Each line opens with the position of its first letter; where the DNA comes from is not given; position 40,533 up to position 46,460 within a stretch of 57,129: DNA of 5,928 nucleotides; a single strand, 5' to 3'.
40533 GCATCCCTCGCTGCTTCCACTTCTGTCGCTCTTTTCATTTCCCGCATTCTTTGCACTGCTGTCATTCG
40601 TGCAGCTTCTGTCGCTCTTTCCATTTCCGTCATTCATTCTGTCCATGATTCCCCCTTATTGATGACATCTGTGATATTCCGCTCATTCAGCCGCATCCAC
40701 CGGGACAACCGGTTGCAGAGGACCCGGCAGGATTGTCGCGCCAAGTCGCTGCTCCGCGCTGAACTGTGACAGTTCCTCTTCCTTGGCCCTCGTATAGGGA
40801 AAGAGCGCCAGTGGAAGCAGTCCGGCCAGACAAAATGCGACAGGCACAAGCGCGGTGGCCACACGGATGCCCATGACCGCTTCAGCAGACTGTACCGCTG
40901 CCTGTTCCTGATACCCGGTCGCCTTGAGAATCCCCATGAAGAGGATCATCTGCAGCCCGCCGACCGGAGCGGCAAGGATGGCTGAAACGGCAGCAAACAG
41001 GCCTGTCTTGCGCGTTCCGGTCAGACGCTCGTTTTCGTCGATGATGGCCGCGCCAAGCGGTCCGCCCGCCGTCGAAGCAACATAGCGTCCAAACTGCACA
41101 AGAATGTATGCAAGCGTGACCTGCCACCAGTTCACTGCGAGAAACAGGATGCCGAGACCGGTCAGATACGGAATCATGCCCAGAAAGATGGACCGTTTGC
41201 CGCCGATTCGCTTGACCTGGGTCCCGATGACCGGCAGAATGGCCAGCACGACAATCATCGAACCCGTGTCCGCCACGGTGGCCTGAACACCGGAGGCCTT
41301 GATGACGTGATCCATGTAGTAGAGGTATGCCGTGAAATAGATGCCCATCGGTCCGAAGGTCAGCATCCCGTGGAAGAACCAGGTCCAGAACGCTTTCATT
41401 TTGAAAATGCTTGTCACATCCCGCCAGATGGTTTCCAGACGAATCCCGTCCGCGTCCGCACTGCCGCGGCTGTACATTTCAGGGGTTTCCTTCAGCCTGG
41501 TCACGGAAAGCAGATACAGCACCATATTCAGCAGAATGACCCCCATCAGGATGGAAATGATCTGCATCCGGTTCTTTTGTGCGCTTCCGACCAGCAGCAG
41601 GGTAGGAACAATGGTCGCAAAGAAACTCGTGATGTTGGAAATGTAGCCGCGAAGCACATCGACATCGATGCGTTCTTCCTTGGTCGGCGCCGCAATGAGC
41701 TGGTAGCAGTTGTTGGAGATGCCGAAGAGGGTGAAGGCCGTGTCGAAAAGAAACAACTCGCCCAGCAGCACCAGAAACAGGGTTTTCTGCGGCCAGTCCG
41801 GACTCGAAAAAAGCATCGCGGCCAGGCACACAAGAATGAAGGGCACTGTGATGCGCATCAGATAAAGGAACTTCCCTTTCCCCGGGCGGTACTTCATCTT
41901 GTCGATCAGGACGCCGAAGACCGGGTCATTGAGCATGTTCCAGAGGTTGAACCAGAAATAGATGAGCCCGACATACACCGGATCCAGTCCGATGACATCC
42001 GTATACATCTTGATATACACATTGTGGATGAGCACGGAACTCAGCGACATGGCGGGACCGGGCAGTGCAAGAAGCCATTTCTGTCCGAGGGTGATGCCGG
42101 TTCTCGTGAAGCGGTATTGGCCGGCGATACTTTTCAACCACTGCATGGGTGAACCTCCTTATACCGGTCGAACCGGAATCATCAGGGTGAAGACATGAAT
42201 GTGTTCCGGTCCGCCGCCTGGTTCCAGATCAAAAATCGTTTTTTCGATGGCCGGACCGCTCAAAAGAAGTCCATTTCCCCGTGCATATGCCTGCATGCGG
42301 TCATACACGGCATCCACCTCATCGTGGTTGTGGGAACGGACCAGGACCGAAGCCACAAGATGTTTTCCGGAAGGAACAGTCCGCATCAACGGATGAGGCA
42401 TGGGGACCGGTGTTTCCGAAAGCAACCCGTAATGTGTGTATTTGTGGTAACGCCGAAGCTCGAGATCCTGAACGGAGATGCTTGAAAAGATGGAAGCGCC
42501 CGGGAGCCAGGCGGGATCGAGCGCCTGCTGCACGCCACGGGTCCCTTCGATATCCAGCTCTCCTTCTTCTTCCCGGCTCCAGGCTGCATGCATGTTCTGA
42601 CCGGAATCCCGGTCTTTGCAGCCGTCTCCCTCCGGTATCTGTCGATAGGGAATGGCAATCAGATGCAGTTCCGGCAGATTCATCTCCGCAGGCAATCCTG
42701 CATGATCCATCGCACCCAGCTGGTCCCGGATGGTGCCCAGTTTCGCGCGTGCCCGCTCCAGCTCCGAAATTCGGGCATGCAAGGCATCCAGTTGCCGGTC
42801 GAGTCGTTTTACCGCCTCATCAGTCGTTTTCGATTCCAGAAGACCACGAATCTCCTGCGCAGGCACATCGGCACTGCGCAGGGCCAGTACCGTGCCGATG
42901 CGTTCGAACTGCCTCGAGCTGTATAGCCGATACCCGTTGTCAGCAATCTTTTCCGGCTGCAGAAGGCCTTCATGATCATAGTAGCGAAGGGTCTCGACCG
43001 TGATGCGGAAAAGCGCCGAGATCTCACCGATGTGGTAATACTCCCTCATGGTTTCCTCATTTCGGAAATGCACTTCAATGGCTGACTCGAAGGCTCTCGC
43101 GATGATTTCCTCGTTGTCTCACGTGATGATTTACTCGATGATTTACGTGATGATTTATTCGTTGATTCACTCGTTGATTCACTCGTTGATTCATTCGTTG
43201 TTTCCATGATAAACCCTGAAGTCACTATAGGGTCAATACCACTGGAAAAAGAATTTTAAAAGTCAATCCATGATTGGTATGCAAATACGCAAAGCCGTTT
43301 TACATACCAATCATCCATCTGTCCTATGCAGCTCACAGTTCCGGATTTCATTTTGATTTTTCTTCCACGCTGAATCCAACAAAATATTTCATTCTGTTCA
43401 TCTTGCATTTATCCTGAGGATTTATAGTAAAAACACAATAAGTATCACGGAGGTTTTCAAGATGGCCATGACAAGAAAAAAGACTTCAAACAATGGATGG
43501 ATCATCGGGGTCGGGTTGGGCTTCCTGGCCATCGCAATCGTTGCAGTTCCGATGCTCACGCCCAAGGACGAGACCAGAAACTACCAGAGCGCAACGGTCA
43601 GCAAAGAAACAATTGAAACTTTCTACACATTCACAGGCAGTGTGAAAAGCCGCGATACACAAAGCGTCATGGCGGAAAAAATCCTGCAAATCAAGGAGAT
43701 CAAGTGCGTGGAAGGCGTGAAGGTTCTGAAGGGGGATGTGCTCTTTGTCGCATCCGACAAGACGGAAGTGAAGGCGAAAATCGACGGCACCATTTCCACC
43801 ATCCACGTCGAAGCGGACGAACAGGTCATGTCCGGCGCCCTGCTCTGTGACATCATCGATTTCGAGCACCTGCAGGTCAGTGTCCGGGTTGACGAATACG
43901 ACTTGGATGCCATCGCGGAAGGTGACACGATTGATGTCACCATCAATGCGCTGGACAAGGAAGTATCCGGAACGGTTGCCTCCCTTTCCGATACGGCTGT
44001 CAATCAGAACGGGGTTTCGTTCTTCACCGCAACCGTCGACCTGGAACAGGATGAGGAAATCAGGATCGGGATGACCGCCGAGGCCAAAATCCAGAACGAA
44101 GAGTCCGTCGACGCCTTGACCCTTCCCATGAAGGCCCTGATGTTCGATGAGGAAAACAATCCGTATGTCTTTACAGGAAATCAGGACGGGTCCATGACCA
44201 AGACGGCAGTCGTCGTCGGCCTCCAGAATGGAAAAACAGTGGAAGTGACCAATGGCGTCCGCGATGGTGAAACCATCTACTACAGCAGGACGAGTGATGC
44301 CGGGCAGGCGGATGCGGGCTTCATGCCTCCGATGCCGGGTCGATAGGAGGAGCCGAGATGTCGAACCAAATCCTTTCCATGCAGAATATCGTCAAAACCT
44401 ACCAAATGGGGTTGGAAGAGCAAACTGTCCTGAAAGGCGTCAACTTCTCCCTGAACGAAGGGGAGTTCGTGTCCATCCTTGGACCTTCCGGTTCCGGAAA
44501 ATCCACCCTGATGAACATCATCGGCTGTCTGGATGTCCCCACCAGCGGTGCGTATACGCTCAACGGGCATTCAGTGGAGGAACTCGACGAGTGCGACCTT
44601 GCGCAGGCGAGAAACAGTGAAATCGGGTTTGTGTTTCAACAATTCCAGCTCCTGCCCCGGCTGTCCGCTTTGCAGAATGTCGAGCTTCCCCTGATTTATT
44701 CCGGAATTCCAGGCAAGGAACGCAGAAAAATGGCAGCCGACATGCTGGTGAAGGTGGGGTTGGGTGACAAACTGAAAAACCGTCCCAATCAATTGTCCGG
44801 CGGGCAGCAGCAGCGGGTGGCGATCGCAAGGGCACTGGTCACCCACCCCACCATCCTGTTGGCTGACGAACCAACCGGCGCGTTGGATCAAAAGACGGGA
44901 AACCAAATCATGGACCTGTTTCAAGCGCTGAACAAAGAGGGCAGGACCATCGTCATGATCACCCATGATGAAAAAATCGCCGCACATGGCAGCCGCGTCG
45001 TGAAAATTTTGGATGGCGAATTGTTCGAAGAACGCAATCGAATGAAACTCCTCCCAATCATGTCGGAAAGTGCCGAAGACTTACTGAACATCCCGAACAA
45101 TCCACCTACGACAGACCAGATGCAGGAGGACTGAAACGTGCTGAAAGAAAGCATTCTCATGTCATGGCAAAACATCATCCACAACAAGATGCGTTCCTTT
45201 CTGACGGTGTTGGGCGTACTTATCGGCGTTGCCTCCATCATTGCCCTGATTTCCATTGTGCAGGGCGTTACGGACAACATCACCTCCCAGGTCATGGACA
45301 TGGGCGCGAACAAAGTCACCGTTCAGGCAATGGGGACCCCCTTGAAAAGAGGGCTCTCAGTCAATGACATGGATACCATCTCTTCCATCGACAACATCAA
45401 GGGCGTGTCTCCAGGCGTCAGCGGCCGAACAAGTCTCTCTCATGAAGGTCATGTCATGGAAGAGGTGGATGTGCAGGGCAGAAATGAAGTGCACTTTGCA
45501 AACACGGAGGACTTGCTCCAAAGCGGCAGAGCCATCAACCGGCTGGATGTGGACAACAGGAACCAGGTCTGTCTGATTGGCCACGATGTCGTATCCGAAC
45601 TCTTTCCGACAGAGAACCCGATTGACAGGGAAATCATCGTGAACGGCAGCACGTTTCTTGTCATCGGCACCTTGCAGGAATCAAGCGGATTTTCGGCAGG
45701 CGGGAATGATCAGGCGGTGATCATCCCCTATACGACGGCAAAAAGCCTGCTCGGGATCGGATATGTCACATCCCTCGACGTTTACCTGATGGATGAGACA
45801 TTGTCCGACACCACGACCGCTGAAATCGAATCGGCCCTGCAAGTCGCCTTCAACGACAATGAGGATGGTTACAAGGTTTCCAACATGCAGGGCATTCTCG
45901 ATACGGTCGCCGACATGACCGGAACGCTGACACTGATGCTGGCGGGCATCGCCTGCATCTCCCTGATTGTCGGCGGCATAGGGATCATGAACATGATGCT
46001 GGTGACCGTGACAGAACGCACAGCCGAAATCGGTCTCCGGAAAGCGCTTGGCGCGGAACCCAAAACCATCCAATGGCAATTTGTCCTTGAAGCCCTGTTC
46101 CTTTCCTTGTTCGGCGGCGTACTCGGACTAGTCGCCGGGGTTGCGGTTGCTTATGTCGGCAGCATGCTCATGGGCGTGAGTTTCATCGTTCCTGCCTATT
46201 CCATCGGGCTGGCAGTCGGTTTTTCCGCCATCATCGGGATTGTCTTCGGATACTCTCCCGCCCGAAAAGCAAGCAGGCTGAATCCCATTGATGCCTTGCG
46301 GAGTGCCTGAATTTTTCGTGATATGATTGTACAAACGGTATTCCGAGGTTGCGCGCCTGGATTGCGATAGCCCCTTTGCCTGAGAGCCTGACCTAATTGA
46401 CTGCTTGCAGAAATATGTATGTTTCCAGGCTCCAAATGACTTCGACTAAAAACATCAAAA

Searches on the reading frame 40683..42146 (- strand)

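Call 58: search_protein_families(library=pfam, proteins=[window:40683-42146:-])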
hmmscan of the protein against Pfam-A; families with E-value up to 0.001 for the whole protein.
window:40683-42146:- (487 aa): 2 families
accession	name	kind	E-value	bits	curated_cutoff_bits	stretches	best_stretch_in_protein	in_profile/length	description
PF13347.12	MFS_2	-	6.2e-80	269.3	27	1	27-453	3-427/427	MFS/sugar transport protein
PF07690.21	MFS_1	-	6e-09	35.7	33.4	1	260-463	5-186/347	Major Facilitator Superfamily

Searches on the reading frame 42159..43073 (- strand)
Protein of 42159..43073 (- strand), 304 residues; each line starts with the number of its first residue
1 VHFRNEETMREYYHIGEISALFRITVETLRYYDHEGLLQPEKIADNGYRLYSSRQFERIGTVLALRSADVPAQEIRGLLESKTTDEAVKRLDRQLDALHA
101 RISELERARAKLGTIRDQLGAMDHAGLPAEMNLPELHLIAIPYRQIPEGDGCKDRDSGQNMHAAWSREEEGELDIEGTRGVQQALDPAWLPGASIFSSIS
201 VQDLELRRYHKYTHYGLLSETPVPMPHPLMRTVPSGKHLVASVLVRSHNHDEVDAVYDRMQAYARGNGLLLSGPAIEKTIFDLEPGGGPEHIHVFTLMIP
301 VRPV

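Call 13: search_protein_families(library=pfam, proteins=[window:42159-43073:-])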
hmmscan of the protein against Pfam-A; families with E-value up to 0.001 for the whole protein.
window:42159-43073:- (304 aa): 3 families
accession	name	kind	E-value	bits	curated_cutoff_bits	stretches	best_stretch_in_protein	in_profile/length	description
PF13411.12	MerR_1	-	2.2e-15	57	21.6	1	13-81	1-68/69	MerR HTH family regulatory protein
PF00376.29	MerR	-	2.7e-12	46.7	28.2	1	15-51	2-38/38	MerR family regulatory protein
PF09278.17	MerR-DNA-bind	-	2.9e-05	25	25.4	1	57-113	2-63/65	MerR, DNA binding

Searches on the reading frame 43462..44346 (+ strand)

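Call 13: search_protein_families(library=pfam, proteins=[window:43462-44346:+])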
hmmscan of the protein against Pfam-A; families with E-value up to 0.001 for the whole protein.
window:43462-44346:+ (294 aa): 3 families
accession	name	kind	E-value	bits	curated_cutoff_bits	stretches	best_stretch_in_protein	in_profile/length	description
PF13437.12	HlyD_3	-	5.4e-14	53.3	22.2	1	103-201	2-104/106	HlyD family secretion protein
PF16576.10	HlyD_D23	-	1.4e-10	41.2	30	1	99-180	107-189/214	Barrel-sandwich domain of CusB or HlyD membrane-fusion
PF00364.28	Biotin_lipoyl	-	0.00023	21.4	22.1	1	76-131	13-73/73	Biotin-requiring enzyme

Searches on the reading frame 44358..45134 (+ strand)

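Call 13: search_protein_families(library=pfam, proteins=[window:44358-45134:+])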
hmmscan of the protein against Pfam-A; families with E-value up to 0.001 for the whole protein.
window:44358-45134:+ (258 aa): 4 families
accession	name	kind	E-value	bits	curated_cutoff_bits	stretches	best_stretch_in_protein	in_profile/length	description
PF00005.33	ABC_tran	-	1.4e-36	126.6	25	1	25-173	1-136/137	ABC transporter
PF02463.25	SMC_N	-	3.5e-07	30.3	40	1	36-218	25-212/220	RecF/RecN/SMC N terminal domain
PF13304.12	AAA_21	-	6.4e-05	23.6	27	0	38-58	2-22/304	AAA domain, putative AbiEii toxin, Type IV TA system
PF13555.12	AAA_29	-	0.00028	21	27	1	28-61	15-48/61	P-loop containing region of AAA domain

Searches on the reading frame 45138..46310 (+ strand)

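Call 13: search_protein_families(library=pfam, proteins=[window:45138-46310:+])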
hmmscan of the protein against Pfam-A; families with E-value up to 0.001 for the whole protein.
window:45138-46310:+ (390 aa): 2 families
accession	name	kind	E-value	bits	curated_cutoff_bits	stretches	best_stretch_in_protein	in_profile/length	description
PF12704.14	MacB_PCD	-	3.6e-33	116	27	1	20-232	1-206/207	MacB-like periplasmic core domain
PF02687.27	FtsX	-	1.6e-21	77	25.5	1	271-383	3-120/120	FtsX-like permease C-terminal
